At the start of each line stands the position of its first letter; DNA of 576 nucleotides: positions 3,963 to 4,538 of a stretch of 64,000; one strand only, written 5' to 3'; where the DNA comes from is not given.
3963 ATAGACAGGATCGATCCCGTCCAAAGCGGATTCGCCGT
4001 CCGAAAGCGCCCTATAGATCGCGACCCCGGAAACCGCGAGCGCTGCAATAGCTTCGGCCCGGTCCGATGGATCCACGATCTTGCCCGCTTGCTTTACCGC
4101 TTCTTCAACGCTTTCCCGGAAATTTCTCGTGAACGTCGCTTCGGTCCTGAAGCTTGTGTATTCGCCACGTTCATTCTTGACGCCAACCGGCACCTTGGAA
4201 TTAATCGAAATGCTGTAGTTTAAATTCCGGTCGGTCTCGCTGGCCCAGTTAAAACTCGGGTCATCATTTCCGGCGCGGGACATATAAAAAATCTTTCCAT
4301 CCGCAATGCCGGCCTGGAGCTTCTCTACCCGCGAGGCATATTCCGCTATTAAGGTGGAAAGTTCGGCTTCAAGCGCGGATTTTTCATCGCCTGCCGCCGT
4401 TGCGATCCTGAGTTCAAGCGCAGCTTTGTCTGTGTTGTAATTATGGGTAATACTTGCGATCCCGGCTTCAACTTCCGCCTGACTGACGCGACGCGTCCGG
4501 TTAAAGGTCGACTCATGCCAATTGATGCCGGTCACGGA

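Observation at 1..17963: Giant (over 6,000 aa, truncated by the window) secreted protein with more than 25 tandem ~95-aa repeats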

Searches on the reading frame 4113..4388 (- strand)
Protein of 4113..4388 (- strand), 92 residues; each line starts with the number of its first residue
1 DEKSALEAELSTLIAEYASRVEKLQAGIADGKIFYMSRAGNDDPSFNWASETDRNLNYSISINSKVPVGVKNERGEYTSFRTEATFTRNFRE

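Call 63: search_protein_families(library=pfam, alignment_id=A3, max_evalue=1)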
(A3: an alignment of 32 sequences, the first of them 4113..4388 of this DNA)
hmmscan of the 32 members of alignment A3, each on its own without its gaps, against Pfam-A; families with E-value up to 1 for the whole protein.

A. member 1, window:4113-4388:- (92 aa): 0 families

B. families by the number of members that match (of 32 scanned): 8 families
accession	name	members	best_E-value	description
PF13205.12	Big_5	1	0.0083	Bacterial Ig-like domain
PF13860.13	FlgD_ig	1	0.016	FlgD Ig-like domain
PF14568.11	SUKH_6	1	0.019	SMI1-KNR4 cell-wall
PF20876.2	VipE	1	0.073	Effector protein VipE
PF18166.6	pP_pnuc_2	1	0.097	Predicted pPIWI-associating nuclease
PF20898.2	P_T4SS_TraN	1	0.2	P-type Type IV secretion system, TraN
PF02019.24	WIF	1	0.21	WIF domain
PF04505.17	CD225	1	0.76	Interferon-induced transmembrane protein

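Call 70: search_protein_representatives(alignment_id=A3)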
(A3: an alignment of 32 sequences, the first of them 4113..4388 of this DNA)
Query: 32 sequences, 86 profile positions. Proteins with E-value up to 0.001 (for the whole library): 80; up to 1e-10: 26; up to 1e-30: 18. The best 80 are listed.
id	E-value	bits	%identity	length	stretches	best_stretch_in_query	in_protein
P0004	0.0e+00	1233.7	-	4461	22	8-85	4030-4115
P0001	9.6e-281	922.9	-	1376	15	17-85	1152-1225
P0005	1.9e-201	668.8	-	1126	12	8-84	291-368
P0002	2.9e-146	491.9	-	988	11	2-84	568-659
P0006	5.8e-115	391.6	-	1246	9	8-85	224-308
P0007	6.8e-108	368.9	-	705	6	11-84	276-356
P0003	1.7e-100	345.2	-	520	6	2-85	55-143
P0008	2.5e-90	312.6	-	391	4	2-85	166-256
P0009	4.0e-78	273.5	-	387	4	3-86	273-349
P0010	1.5e-66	236.4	-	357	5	2-85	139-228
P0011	4.2e-63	225.4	-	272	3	14-84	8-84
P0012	6.4e-60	215.2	-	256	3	2-85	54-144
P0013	2.6e-59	213.2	-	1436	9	2-83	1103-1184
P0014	3.5e-49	180.7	-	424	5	6-85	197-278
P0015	2.6e-43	161.9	-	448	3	2-85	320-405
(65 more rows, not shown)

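Call 73: find_encoding_contigs(protein=P0004, flank=10000, max_places=3)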
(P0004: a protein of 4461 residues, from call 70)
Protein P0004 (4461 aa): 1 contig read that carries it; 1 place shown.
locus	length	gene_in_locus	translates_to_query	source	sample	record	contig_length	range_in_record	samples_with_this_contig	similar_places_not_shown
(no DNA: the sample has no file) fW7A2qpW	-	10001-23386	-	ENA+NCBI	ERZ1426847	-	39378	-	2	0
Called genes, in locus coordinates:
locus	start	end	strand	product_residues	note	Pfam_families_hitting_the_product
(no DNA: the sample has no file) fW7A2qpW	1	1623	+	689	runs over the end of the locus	PF13431:TPR_17 (faint), PF07719:TPR_2 (faint), PF13428:TPR_14 (faint), PF00515:TPR_1 (faint), PF14559:TPR_19 (weak)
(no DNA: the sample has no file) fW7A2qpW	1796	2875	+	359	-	PF02646:RmuC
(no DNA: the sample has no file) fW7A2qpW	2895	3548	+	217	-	PF01135:PCMT, PF13847:Methyltransf_31 (weak), PF13649:Methyltransf_25 (weak)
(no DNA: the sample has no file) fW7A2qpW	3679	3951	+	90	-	PF03144:GTP_EFTU_D2 (weak)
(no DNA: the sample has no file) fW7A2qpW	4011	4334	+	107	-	-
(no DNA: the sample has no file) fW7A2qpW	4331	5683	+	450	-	PF01743:PolyA_pol, PF12627:PolyA_pol_RNAbd, PF01966:HD (weak)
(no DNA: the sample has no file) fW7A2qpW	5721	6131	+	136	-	-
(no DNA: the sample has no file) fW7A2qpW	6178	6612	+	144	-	-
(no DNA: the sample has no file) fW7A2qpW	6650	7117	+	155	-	PF00565:SNase (weak)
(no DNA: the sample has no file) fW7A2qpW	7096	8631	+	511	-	PF05170:AsmA, PF05359:DUF748, PF13116:YhdP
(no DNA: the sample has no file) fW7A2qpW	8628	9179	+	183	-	PF01842:ACT (weak), PF13291:ACT_4 (faint), PF13740:ACT_6, PF22629:ACT_AHAS_ss (faint), PF13740:ACT_6 (weak)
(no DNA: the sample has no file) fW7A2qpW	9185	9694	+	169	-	PF01327:Pep_deformylase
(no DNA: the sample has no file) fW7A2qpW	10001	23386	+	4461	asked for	-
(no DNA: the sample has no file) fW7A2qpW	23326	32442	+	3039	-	?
